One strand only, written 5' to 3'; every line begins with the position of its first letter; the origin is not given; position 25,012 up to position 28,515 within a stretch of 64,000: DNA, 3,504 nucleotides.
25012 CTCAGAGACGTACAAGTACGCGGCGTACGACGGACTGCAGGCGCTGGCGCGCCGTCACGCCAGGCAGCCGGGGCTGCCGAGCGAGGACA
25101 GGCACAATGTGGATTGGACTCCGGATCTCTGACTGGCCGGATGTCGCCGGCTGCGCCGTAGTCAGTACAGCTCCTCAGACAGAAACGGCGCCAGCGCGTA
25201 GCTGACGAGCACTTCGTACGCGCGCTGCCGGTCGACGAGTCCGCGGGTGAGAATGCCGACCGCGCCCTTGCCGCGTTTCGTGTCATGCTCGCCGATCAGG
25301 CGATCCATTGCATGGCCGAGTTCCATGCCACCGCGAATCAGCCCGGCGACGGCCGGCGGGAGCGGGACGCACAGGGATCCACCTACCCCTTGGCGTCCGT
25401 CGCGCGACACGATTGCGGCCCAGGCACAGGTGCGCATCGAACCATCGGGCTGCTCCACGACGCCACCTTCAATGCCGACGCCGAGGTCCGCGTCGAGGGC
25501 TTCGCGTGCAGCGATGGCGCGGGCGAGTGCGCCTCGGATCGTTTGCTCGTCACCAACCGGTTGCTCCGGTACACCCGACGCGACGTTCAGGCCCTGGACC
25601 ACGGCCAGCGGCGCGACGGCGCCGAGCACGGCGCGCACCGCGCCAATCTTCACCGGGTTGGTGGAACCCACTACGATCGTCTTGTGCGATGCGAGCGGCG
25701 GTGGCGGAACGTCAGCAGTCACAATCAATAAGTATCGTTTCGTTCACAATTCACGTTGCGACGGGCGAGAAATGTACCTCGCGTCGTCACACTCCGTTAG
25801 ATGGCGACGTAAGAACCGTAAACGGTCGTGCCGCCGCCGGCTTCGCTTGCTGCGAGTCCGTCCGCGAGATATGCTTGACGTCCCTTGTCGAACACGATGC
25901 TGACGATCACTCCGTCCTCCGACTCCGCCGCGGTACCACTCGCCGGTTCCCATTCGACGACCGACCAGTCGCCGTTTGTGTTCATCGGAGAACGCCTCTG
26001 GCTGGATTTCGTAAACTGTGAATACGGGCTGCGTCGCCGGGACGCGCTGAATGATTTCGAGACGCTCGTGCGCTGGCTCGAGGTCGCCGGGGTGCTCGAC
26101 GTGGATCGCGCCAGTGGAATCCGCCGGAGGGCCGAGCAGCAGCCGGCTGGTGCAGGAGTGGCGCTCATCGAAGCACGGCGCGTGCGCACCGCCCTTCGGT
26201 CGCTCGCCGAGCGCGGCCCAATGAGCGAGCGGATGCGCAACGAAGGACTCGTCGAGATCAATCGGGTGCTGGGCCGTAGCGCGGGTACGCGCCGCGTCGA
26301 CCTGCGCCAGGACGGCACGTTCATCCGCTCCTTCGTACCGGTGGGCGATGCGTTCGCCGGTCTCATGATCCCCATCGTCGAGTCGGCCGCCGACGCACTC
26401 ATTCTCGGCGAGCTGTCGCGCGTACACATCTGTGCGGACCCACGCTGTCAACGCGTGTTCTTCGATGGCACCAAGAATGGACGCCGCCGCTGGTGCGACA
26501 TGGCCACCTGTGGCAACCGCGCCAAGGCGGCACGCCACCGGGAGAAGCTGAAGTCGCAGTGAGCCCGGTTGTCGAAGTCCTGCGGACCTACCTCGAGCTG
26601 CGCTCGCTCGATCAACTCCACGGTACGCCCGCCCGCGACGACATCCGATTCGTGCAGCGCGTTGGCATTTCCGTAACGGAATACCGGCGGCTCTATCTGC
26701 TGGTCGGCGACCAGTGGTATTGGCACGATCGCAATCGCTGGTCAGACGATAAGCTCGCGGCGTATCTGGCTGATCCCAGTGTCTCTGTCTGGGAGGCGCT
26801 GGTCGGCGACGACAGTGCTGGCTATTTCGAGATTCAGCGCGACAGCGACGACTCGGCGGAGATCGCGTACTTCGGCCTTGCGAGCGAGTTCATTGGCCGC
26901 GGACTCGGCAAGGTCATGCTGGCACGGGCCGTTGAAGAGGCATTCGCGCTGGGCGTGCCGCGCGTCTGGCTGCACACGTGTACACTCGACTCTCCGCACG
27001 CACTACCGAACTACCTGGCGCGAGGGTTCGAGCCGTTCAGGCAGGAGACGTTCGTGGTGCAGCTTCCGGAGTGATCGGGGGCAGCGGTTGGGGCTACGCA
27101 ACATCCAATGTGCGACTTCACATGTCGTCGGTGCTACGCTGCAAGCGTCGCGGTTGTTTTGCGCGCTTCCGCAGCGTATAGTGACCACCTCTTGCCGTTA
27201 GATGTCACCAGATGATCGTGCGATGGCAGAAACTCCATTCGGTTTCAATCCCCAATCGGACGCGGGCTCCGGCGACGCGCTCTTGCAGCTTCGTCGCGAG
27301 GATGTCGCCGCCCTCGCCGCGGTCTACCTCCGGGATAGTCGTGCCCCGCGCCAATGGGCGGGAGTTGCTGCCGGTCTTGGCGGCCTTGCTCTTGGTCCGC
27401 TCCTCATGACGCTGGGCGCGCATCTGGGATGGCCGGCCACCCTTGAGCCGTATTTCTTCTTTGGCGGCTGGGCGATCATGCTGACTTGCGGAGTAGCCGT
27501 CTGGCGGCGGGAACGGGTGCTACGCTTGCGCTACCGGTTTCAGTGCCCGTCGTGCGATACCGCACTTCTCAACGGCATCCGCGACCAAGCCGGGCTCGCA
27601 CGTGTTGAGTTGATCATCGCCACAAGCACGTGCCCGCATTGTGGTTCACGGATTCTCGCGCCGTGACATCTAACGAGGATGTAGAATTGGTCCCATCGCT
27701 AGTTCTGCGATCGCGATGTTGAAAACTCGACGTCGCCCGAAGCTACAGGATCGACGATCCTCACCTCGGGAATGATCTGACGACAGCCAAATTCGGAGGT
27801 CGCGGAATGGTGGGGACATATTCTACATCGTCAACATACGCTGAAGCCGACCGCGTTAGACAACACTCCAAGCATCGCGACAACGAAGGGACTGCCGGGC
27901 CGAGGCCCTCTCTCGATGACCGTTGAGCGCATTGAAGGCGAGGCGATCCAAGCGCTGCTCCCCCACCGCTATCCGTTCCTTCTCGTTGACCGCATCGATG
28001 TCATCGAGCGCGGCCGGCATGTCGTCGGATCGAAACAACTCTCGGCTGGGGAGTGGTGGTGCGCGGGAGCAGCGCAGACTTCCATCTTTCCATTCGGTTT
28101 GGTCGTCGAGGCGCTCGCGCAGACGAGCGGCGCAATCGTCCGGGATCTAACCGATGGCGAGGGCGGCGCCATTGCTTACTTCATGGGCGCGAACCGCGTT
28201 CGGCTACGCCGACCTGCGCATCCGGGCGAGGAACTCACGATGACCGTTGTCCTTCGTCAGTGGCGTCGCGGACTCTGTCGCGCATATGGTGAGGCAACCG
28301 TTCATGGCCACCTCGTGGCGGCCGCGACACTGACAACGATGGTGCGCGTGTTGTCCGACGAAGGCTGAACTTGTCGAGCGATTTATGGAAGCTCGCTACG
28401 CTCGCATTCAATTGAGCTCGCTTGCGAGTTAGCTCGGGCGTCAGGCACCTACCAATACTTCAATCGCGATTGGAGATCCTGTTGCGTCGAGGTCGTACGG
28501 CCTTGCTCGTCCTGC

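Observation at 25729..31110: Integron-cassette-like array without an integrase (CALIN hypothesis)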

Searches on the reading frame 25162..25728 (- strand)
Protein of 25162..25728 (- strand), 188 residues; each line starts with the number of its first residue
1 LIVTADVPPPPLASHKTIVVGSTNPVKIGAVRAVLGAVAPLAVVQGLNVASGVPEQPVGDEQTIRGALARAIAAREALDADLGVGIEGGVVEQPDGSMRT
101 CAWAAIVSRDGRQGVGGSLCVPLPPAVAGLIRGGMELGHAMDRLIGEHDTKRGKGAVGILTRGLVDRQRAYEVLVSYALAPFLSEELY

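Call 10: search_protein_families(library=pfam, proteins=[window:25162-25728:-], max_evalue=0.01)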
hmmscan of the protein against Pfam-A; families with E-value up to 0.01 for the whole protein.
window:25162-25728:- (188 aa): 1 family
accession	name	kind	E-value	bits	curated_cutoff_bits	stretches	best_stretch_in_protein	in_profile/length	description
PF01931.24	NTPase_I-T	-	1.8e-51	174.7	25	1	21-183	1-162/162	Protein of unknown function DUF84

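Call 15: find_encoding_contigs(protein=window:25165-25728:-, flank=10000, max_places=6)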
Protein window:25165-25728:- (188 aa): no gene with exactly this product is on record in the collection.
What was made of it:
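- Tried and rejected: Exact-protein look-up of yjjX found nothing on record (call 15).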

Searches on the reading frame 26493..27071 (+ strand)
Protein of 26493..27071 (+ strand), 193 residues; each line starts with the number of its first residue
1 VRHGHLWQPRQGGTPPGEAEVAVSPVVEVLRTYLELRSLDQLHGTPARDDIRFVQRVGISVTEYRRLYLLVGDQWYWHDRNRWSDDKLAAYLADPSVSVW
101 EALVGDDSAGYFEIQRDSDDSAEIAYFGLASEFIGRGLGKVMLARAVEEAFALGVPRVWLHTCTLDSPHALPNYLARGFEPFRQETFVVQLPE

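Call 11: search_protein_families(library=pfam, proteins=[window:26493-27071:+], max_evalue=0.01)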
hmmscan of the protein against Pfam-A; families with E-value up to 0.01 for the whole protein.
window:26493-27071:+ (193 aa): 3 families
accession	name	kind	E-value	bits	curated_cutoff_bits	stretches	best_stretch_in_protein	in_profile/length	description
PF00583.31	Acetyltransf_1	-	1.3e-10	42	20.7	1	74-179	11-116/116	Acetyltransferase (GNAT) family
PF13673.13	Acetyltransf_10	-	0.00024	21.5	23.6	1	83-186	17-114/128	Acetyltransferase (GNAT) domain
PF13508.13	Acetyltransf_7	-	0.00033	21.4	27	1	99-181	5-84/84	Acetyltransferase (GNAT) domain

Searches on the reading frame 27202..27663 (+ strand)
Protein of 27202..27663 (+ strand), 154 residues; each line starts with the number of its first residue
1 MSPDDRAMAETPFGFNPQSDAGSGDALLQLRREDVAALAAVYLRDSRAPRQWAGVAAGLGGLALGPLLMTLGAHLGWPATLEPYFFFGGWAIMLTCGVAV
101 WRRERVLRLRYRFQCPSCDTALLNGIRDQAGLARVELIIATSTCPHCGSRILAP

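Call 11: search_protein_families(library=pfam, proteins=[window:27202-27663:+], max_evalue=0.01)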
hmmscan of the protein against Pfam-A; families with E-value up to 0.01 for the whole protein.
window:27202-27663:+ (154 aa): 5 families
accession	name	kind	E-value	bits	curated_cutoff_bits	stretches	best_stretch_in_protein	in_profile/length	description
PF23548.1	Zn_ribbon_FGT1_2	-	0.0019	18.2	27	0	112-122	20-30/35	FORGETTER1 second zinc ribbon domain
PF13248.11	Zn_ribbon_3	-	0.0027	17.6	27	0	143-151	18-26/26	zinc-ribbon domain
PF24441.1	DUF7560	-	0.0038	17.3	27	0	110-121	3-14/44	Family of unknown function (DUF7560)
PF22747.2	Zn_ribbon_DUF2089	-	0.0043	17.6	27.6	0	136-151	7-22/32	DUF2089 zinc ribbon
PF03119.21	DNA_ligase_ZBD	-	0.0094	16.3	25.8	0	114-122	1-9/27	NAD-dependent DNA ligase C4 zinc finger domain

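Call 62: find_homologous_proteins(query=window:27202-27663:+, max_evalue=0.00001)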
Query window:27202-27663:+ (154 aa): 10 proteins with E <= 0.00001 among 2503 candidates.
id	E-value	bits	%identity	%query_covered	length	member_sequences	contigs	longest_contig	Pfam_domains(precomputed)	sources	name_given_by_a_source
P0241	2.2e-89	315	90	100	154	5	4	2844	-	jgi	jgi:DNA-directed RNA polymerase subunit RPC12/RpoP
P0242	3.2e-67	243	76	95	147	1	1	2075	-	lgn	-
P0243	2.5e-55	205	64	95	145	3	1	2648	-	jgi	jgi:hypothetical protein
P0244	4.0e-53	197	66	88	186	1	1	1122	-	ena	-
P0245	2.6e-52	195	69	82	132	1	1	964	-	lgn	-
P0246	5.6e-52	194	63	89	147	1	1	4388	-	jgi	jgi:hypothetical protein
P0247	1.8e-51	192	66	82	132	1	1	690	-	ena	-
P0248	4.9e-50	187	67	82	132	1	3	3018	-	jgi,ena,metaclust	metaclust:\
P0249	4.4e-49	184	58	94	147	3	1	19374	-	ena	-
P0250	3.5e-35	139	53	85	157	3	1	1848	-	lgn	-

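Call 63: find_encoding_contigs(protein=P0241, flank=5000, max_places=4)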
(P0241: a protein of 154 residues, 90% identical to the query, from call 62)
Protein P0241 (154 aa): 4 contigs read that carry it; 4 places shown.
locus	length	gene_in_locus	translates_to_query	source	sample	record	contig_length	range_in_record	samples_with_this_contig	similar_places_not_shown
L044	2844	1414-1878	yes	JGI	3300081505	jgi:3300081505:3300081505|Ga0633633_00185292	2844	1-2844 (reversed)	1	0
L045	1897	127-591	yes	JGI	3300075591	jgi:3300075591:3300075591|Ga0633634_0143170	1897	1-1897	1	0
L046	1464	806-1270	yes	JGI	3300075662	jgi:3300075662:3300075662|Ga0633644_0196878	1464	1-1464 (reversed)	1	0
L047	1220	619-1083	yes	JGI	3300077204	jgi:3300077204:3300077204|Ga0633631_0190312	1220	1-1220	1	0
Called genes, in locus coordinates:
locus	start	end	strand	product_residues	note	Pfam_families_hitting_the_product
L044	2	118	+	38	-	?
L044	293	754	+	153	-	PF14085:DUF4265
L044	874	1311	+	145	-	-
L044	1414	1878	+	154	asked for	-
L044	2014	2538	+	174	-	-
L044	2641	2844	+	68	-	?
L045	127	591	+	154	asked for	-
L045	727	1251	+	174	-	-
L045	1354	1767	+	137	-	-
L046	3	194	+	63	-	?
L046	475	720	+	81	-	-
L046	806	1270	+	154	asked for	-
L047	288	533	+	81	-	-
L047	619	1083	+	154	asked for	-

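Call 64: find_encoding_contigs(protein=P0249, flank=10000, max_places=2)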
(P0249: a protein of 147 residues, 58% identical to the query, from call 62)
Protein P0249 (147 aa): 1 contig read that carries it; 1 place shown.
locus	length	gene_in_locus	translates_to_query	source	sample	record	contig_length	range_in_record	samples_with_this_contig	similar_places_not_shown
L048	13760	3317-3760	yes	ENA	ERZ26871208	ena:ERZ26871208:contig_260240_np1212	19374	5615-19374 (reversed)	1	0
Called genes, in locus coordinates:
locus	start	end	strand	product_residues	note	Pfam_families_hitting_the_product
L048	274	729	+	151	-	PF14534:DUF4440 (weak)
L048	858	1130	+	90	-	-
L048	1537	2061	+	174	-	PF01252:Peptidase_A8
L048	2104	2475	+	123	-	-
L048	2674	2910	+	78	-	-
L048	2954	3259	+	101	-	-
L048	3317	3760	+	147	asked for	-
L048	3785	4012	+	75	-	PF19124:DUF5808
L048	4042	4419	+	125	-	-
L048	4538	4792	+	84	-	-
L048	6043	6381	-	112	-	-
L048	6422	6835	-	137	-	-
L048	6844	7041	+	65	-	-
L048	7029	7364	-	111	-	-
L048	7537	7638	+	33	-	-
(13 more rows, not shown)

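Call 65: find_encoding_contigs(protein=P0242, flank=5000, max_places=2)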
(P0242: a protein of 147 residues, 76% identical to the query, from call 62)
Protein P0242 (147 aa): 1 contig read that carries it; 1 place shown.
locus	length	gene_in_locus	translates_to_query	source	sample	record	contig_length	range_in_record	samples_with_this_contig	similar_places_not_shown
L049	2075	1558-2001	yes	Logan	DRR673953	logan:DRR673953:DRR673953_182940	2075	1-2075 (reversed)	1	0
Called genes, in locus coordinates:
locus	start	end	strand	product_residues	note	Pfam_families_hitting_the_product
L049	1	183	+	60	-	?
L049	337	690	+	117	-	-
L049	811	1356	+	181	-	PF13521:AAA_28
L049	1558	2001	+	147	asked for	-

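Call 72: search_protein_families(library=ncbifam, proteins=[window:27202-27663:+], max_evalue=0.001)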
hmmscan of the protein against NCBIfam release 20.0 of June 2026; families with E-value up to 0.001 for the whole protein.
window:27202-27663:+ (154 aa): 0 families

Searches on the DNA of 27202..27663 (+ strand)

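Call 66: search_with_rna_model(model_id=R2, sources=[L044, L045, L046, L047, L048, L049], max_evalue=0.01, filters=off)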
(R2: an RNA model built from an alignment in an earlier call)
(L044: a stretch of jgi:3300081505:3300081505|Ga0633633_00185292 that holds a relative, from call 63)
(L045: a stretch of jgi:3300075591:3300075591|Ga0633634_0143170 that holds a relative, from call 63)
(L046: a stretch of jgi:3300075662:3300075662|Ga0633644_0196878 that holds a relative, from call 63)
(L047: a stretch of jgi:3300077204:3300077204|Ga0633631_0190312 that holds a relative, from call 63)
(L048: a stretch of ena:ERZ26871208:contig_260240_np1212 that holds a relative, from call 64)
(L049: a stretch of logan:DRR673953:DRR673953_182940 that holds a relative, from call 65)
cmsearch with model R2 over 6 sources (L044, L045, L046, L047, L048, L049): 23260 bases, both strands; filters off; matches with E-value up to 0.01: 23.
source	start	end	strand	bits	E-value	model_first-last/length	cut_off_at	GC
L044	756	852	+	75.1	4.1e-19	1-95/95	no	0.57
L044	1880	1978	+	63.4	8.9e-16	1-95/95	no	0.52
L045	593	691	+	63.4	8.9e-16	1-95/95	no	0.52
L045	1762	1854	+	62.7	1.3e-15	1-95/95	no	0.59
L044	1322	1415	+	61.8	2.4e-15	1-95/95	no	0.54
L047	1085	1183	+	61.4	3.2e-15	1-95/95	no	0.53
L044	2533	2624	+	59.5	1.1e-14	1-95/95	no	0.62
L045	1246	1337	+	59.5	1.1e-14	1-95/95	no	0.62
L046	1272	1370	+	58.9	1.6e-14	1-95/95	no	0.52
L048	742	842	+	57.5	4.1e-14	1-95/95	no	0.53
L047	528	620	+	54.1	3.6e-13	1-95/95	no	0.56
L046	359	452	+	53.8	4.7e-13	1-95/95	no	0.6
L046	715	807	+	53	7.9e-13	1-95/95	no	0.56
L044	140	277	+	51.8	1.7e-12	1-95/95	no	0.56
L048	9700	9793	+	51.4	2.2e-12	1-95/95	no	0.55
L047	139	265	+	49.1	9.8e-12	1-95/95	no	0.64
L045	2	128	+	47.2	3.3e-11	1-95/95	no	0.65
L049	685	782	+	43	5.3e-10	1-95/95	no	0.64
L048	13047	13140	+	37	2.6e-08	1-95/95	no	0.55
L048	7417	7515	+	30.4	2e-06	1-95/95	no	0.58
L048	2470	2576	+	27.2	1.6e-05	1-95/95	no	0.57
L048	8388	8511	+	19.9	0.0019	1-95/95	no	0.64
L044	756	852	-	17.5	0.0087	1-95/95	no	0.57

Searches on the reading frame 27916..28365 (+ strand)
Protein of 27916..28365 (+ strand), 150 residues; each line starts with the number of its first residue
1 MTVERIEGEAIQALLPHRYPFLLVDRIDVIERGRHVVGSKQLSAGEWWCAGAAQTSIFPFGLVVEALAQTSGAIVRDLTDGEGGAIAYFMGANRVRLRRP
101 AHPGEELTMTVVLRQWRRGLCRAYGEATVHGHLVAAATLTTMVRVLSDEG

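Call 11: search_protein_families(library=pfam, proteins=[window:27916-28365:+], max_evalue=0.01)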
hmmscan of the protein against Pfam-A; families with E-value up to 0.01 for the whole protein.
window:27916-28365:+ (150 aa): 3 families
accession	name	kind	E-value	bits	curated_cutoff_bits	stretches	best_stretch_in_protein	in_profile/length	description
PF07977.19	FabA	-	5e-15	55.8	23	1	15-137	1-137/138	FabA-like domain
PF13279.12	4HBT_2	-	0.00073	20.4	25.5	1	85-143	43-101/122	Thioesterase-like superfamily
PF25716.1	BPP1_LPA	-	0.0059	17.4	35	1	10-42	24-56/131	Late promoter-activating protein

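Call 55: find_homologous_proteins(query=window:27916-28365:+, max_evalue=1e-10)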
Query window:27916-28365:+ (150 aa): 6596 proteins with E <= 1e-10 among 8000 candidates; the best 120 are listed.
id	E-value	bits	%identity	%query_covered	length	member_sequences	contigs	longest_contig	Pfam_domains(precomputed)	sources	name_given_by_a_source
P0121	6.1e-83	294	92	96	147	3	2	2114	PF07977.20,PF22817.3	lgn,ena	-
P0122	7.7e-78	277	89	96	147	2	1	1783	PF07977.20,PF22817.3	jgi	jgi:3-hydroxyacyl-[acyl-carrier-protein] dehydratase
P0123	2.6e-67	243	78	96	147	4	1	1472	PF07977.20,PF22817.3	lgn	-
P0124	6.3e-54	200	64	96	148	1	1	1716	PF07977.20,PF22817.3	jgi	jgi:3-hydroxyacyl-[acyl-carrier-protein] dehydratase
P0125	1.1e-53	199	65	94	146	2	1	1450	PF07977.20,PF22817.3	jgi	jgi:3-hydroxyacyl-[acyl-carrier-protein] dehydratase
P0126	1.5e-53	198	63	96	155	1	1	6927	PF07977.20,PF22817.3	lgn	-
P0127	3.4e-53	197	64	95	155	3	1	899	PF07977.20,PF22817.3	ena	-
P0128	7.5e-53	196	63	96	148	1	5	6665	PF07977.20,PF22817.3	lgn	-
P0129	3.2e-52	194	63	96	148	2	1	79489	PF07977.20,PF22817.3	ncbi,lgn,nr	ncbi:MAG TPA: 3-hydroxyacyl-ACP dehydratase FabZ family protein [Gemmatimonadaceae bacterium]|nr:3-h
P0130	1.1e-51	192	65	95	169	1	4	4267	PF07977.20,PF22817.3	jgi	jgi:3-hydroxyacyl-[acyl-carrier-protein] dehydratase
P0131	1.5e-51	192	63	96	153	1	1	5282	PF07977.20,PF22817.3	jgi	jgi:3-hydroxyacyl-[acyl-carrier-protein] dehydratase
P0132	1.6e-51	192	63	96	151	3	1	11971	PF07977.20,PF22817.3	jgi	jgi:3-hydroxyacyl-[acyl-carrier-protein] dehydratase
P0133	3.2e-51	191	61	95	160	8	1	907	PF07977.20,PF22817.3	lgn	-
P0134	7.5e-51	190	64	96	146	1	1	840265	PF07977.20,PF22817.3,PF13279.13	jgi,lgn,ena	-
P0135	1.2e-50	189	62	96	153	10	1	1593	PF07977.20,PF22817.3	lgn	-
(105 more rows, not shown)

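Call 56: find_encoding_contigs(protein=P0121, flank=5000, max_places=3)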
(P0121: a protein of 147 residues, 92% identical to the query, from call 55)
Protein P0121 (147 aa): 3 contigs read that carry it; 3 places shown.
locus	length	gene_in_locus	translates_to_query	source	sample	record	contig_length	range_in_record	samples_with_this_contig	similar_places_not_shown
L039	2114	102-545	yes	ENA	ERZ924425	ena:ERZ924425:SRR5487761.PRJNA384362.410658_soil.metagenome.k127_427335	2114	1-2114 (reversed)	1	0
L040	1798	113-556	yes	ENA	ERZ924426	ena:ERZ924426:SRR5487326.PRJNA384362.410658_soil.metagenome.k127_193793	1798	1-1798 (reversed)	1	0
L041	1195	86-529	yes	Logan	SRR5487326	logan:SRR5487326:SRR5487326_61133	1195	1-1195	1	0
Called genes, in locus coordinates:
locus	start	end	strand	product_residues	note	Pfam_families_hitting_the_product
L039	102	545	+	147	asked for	PF22817:ApeP-like, PF07977:FabA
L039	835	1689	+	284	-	-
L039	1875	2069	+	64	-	-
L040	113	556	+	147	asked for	PF22817:ApeP-like, PF07977:FabA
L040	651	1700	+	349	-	-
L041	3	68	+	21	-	?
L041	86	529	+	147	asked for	PF22817:ApeP-like, PF07977:FabA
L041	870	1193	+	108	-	?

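Call 57: find_encoding_contigs(protein=P0122, flank=5000, max_places=3)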
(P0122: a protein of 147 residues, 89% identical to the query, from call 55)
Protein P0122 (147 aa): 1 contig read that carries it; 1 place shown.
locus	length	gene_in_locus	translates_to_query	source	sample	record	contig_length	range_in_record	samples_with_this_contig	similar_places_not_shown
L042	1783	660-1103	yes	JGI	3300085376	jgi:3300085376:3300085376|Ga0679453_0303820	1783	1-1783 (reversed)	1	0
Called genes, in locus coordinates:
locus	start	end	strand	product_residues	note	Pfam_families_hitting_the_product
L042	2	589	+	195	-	?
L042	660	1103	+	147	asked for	PF22817:ApeP-like (weak), PF07977:FabA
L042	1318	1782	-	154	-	PF12802:MarR_2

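Call 58: find_encoding_contigs(protein=P0123, flank=5000, max_places=3)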
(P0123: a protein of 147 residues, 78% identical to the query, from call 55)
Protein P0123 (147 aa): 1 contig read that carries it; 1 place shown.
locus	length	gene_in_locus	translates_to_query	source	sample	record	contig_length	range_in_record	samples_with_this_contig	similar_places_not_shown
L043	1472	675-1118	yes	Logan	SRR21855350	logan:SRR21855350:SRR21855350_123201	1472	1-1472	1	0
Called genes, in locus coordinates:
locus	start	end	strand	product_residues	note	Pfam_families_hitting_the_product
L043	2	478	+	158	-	?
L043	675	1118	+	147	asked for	PF22817:ApeP-like, PF07977:FabA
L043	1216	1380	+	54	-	-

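Call 72: search_protein_families(library=ncbifam, proteins=[window:27916-28365:+], max_evalue=0.001)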
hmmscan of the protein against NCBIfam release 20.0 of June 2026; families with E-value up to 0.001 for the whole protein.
window:27916-28365:+ (150 aa): 4 families
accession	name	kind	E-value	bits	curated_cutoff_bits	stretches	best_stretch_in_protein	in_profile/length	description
NF000582.1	PRK00006.1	equivalog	1.6e-31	109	113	1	9-142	3-136/137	3-hydroxyacyl-ACP dehydratase FabZ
TIGR01750.1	fabZ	equivalog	2.4e-30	105.2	155.15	1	9-142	4-140/141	3-hydroxyacyl-ACP dehydratase FabZ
NF009667.0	PRK13188.1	equivalog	2.4e-29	102.4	465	1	9-143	324-459/464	bifunctional UDP-3-O-[3-hydroxymyristoyl] N-acetylglucosamine deacetylase/3-hydroxyacyl-ACP dehydratase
NF058663.1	cispen_cyc_AmcE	equivalog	3.8e-08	33.5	140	1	10-144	8-142/153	cispentacin biosynthesis cyclizing decarboxylase AmcE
